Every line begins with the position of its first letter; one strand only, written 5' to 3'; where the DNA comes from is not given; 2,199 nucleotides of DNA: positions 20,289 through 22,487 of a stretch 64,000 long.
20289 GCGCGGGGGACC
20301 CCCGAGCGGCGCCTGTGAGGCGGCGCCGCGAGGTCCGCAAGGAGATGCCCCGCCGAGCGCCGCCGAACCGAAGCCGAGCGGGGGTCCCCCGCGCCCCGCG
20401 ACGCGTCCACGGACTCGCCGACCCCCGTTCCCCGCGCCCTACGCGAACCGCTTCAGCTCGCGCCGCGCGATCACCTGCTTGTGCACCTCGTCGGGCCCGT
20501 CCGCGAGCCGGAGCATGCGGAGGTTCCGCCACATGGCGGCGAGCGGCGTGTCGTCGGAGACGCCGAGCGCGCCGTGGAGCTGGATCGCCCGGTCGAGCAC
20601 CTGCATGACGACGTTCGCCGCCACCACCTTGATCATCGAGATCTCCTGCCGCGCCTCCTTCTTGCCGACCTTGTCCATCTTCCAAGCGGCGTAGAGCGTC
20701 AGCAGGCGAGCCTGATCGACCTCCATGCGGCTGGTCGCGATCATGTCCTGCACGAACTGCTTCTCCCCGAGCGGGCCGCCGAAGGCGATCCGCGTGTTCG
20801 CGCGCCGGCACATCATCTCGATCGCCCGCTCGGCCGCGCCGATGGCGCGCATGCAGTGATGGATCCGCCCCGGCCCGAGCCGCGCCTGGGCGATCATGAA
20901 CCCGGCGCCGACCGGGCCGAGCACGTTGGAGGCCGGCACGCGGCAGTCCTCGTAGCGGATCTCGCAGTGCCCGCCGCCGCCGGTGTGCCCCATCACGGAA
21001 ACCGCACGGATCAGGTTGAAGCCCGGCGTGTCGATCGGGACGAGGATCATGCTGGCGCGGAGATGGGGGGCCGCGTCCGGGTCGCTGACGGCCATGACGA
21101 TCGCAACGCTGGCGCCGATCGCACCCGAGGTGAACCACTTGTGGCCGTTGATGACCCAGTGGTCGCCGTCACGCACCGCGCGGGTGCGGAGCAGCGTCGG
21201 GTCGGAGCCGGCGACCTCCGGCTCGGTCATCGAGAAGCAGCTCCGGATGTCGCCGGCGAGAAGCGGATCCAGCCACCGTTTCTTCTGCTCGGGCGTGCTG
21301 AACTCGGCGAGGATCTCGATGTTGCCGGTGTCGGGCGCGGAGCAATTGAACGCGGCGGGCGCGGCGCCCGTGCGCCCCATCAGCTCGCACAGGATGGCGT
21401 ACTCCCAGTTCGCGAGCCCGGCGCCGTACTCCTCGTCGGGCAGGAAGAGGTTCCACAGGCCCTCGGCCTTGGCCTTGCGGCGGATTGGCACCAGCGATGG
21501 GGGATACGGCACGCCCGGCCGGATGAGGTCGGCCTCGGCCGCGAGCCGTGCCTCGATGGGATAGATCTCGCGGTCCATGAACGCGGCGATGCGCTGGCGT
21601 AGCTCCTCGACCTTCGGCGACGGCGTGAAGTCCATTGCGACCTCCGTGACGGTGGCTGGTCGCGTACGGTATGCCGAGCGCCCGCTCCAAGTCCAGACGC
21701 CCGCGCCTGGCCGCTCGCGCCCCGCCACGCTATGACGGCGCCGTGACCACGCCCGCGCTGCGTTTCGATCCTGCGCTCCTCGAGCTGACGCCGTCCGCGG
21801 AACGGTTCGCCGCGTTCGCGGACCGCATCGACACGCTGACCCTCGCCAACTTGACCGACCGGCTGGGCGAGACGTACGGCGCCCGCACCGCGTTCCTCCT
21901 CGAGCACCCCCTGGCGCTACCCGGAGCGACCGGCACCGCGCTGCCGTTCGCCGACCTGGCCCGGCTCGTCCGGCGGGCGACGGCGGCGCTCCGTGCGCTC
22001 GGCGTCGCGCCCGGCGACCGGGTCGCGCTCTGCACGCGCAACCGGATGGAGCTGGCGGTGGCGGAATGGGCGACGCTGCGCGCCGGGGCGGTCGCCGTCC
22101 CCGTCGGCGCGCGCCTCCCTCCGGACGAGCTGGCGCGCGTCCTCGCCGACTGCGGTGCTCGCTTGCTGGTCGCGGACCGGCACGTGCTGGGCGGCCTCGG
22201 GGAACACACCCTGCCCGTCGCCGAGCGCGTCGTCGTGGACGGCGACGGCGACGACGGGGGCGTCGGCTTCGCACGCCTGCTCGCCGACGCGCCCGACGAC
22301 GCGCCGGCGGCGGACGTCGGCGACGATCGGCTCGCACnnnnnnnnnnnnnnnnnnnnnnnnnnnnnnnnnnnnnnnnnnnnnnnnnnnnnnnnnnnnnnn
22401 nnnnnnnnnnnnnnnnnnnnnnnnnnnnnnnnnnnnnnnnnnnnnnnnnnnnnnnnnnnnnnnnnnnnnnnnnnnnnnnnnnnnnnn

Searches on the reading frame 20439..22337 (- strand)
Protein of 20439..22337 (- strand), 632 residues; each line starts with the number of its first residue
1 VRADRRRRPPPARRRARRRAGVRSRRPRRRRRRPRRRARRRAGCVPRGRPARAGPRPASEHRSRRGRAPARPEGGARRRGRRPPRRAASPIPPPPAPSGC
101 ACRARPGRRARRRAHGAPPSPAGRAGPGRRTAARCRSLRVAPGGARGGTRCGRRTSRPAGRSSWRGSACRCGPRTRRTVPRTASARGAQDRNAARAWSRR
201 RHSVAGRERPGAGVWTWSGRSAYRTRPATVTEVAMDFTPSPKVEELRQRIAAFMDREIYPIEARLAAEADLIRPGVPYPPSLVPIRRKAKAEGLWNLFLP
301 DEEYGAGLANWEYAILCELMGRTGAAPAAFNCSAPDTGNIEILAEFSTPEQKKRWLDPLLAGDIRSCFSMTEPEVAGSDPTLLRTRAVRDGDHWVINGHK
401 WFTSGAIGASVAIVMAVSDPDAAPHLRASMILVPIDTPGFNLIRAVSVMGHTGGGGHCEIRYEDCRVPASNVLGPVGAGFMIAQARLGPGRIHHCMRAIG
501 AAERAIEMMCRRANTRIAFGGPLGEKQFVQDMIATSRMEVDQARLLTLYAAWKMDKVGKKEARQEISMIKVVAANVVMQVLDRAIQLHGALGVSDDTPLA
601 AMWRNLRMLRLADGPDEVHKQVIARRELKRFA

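Call 50: search_protein_families(library=pfam, proteins=[window:20439-22337:-], max_evalue=0.001)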
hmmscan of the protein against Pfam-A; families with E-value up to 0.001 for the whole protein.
window:20439-22337:- (632 aa): 4 families
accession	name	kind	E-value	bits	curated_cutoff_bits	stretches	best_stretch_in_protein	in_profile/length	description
PF00441.29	Acyl-CoA_dh_1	-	7.5e-40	137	22.4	1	477-627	1-149/150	Acyl-CoA dehydrogenase, C-terminal domain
PF02770.24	Acyl-CoA_dh_M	-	8.2e-19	68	33.3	1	367-465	1-97/97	Acyl-CoA dehydrogenase, middle domain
PF08028.16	Acyl-CoA_dh_2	-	1.1e-14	55.3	22.7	1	493-608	2-125/134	Acyl-CoA dehydrogenase, C-terminal domain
PF02771.21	Acyl-CoA_dh_N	-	4e-14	53.4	22.9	1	242-363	3-113/113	Acyl-CoA dehydrogenase, N-terminal domain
